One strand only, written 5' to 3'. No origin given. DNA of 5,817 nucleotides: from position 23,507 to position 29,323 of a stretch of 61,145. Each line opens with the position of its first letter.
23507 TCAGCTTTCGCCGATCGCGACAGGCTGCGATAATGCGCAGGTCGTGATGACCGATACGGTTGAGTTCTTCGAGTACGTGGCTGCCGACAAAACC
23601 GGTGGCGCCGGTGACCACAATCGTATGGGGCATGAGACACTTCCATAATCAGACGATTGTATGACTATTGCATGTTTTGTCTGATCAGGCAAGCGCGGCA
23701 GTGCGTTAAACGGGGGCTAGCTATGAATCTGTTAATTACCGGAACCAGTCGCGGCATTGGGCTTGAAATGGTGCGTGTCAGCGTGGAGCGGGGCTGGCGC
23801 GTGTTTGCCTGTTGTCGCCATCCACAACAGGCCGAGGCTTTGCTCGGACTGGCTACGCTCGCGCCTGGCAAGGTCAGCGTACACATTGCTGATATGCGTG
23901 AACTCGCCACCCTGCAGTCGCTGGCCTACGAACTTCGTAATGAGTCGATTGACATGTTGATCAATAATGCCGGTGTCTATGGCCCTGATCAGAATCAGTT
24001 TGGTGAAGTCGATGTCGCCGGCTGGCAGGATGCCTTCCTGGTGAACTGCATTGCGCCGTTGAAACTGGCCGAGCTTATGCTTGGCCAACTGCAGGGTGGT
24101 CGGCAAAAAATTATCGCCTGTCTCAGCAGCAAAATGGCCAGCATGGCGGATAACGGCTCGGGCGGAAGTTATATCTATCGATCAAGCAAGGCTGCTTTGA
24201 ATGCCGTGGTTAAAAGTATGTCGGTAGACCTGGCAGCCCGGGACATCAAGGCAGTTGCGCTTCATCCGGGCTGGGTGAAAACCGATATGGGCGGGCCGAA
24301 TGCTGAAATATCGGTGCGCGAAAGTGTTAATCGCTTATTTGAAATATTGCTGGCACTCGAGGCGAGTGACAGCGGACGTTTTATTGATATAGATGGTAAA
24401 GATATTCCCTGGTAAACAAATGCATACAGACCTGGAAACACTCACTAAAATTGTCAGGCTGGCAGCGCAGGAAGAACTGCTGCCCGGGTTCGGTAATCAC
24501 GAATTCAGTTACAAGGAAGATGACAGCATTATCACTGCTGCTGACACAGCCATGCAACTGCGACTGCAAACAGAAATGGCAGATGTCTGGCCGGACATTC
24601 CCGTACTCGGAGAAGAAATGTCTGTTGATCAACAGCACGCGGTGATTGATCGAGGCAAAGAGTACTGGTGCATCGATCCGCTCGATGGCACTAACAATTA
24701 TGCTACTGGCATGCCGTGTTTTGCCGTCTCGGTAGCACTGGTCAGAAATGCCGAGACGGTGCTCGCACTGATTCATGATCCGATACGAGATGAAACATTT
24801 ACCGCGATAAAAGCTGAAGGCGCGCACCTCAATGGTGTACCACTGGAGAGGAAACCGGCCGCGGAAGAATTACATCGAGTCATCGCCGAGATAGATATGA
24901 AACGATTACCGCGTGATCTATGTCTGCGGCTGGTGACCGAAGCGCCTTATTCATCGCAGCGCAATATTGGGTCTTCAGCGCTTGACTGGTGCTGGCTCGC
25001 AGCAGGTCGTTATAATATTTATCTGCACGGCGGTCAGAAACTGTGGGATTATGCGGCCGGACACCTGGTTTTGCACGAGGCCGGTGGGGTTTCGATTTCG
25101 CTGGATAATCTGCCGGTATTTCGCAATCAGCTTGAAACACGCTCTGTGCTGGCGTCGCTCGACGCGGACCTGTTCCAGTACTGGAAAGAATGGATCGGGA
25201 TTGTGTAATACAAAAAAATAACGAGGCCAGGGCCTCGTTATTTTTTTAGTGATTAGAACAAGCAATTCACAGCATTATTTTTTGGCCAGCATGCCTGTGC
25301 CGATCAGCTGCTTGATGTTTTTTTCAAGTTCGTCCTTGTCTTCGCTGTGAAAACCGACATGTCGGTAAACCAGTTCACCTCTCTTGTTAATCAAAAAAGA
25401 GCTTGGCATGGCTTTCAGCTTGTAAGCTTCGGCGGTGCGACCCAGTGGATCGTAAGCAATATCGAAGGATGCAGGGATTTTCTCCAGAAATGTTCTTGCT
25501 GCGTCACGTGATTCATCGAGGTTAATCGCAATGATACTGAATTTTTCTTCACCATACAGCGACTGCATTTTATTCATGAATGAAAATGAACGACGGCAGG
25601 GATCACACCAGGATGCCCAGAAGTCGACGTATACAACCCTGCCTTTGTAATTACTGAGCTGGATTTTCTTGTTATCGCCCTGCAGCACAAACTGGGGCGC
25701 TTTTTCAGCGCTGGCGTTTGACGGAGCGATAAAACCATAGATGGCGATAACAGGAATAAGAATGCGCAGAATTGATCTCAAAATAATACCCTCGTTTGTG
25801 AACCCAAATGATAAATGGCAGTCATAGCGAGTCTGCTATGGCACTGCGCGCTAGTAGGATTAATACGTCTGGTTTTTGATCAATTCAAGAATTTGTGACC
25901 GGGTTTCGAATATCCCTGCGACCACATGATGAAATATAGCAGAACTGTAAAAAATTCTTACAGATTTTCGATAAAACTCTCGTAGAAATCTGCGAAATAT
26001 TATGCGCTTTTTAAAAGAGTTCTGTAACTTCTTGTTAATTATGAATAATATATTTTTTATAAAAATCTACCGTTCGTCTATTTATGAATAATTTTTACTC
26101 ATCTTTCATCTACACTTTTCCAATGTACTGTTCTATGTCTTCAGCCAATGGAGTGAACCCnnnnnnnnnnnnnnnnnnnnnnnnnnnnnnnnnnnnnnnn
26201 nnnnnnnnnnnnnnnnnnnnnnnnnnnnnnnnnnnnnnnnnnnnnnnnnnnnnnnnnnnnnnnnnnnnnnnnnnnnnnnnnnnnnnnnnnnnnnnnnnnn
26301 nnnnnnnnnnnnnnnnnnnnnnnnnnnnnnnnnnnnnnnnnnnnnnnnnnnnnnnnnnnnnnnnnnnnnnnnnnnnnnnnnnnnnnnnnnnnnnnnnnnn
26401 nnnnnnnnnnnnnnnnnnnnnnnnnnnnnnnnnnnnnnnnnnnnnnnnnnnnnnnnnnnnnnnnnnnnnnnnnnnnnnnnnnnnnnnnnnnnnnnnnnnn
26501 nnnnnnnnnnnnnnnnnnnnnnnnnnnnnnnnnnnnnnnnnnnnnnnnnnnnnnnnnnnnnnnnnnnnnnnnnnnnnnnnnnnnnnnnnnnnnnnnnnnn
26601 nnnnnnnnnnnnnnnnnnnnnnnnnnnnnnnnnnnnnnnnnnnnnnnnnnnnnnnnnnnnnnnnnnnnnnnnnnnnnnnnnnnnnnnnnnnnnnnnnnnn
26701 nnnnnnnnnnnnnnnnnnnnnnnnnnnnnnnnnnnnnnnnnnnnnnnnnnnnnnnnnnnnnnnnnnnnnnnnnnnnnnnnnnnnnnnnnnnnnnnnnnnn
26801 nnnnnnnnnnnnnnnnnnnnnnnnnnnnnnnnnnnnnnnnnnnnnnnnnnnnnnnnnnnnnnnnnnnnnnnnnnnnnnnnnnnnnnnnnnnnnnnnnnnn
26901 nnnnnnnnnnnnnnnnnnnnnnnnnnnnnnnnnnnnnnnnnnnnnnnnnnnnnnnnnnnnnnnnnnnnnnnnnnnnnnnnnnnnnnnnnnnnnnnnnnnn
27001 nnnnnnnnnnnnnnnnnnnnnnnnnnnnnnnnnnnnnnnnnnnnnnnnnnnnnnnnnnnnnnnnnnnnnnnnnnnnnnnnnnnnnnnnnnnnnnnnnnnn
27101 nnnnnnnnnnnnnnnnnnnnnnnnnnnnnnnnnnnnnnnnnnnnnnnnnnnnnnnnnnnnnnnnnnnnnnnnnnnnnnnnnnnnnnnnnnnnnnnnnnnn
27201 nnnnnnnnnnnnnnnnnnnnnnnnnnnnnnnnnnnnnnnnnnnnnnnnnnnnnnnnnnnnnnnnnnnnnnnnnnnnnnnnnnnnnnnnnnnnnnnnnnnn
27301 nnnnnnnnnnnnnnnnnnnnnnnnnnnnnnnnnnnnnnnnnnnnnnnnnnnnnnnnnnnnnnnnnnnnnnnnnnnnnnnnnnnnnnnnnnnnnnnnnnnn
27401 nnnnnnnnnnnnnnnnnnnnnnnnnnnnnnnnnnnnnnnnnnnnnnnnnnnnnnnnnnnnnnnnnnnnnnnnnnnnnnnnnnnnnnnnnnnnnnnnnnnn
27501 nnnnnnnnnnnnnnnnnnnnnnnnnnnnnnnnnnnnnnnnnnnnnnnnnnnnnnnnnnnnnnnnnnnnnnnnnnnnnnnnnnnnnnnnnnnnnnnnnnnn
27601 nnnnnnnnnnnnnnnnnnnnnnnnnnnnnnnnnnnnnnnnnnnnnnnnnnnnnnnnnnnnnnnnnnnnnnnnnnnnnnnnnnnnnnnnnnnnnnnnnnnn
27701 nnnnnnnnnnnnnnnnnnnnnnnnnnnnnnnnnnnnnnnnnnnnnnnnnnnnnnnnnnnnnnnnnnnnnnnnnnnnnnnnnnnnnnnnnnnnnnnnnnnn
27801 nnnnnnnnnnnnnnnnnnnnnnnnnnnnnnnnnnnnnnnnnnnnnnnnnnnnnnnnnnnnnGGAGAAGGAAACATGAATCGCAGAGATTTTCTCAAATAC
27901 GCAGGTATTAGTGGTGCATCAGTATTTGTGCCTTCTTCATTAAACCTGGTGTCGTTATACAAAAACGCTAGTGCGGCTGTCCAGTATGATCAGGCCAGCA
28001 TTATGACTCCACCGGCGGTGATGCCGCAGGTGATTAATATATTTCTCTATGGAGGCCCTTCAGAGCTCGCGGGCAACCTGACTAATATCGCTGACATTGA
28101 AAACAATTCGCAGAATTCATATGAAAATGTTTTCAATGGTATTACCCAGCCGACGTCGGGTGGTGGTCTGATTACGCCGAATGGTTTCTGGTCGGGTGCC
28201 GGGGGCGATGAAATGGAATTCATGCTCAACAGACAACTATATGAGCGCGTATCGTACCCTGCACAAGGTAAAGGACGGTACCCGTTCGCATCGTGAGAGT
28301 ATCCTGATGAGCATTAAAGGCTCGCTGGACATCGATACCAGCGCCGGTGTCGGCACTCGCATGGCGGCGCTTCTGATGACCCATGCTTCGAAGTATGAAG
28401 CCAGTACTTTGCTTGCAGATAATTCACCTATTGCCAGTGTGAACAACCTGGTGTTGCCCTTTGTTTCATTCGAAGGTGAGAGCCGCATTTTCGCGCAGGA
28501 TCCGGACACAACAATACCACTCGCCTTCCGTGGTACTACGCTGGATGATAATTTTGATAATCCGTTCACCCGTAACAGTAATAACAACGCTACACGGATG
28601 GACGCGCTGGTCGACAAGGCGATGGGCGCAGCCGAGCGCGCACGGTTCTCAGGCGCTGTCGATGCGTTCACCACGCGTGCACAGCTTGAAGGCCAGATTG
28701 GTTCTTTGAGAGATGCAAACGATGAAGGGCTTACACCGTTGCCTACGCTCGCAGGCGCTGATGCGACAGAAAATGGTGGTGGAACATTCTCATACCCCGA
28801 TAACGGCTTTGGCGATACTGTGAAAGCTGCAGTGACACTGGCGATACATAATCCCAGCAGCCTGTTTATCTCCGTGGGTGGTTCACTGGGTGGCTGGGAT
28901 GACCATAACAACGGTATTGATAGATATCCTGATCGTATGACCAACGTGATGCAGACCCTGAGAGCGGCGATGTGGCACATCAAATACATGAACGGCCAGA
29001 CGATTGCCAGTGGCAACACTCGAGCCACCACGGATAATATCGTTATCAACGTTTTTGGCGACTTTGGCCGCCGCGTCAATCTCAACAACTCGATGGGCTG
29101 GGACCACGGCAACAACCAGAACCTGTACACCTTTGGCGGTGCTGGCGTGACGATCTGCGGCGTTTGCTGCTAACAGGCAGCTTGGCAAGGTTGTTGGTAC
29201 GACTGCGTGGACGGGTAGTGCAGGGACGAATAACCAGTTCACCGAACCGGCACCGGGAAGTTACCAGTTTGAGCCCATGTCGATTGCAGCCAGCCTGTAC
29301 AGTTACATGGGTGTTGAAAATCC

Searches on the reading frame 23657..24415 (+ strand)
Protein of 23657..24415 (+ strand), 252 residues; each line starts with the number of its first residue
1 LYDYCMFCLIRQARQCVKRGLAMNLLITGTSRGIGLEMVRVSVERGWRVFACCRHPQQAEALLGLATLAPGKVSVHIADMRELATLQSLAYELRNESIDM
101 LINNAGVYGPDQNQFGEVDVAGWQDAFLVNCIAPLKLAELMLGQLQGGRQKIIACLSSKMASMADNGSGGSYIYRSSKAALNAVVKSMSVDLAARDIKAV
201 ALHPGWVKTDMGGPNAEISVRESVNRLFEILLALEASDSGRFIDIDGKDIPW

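Call 36: search_protein_families(library=pfam, proteins=[window:23657-24415:+], max_evalue=0.0001)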
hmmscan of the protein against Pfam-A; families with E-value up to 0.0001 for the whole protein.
window:23657-24415:+ (252 aa): 2 families
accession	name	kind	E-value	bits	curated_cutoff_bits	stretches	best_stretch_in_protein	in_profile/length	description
PF00106.31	adh_short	-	3.7e-29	102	26.6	1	25-214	3-189/195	short chain dehydrogenase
PF13561.12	adh_short_C2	-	6.2e-23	82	27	1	31-213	3-182/236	Enoyl-(Acyl carrier protein) reductase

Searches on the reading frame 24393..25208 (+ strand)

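Call 37: search_protein_families(library=pfam, proteins=[window:24393-25208:+], max_evalue=0.0001)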
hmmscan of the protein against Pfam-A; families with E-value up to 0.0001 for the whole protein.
window:24393-25208:+ (271 aa): 1 family
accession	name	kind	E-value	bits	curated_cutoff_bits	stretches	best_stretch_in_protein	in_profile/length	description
PF00459.30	Inositol_P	-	1.2e-48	166.4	27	1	17-255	9-253/271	Inositol monophosphatase family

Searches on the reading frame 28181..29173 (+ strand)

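Call 8: search_protein_families(library=pfam, proteins=[window:28181-29173:+], max_evalue=0.00001)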
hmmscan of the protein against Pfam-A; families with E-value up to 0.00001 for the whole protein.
window:28181-29173:+ (330 aa): 0 families

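Call 101: search_protein_families(library=pfam, proteins=[window:28181-29173:+], max_evalue=0.01)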
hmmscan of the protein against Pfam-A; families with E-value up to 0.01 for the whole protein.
window:28181-29173:+ (330 aa): 1 family
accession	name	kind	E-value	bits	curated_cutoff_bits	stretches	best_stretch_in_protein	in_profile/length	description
PF07394.17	DUF1501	-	9.2e-05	22.2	27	1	235-323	250-327/390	Protein of unknown function (DUF1501)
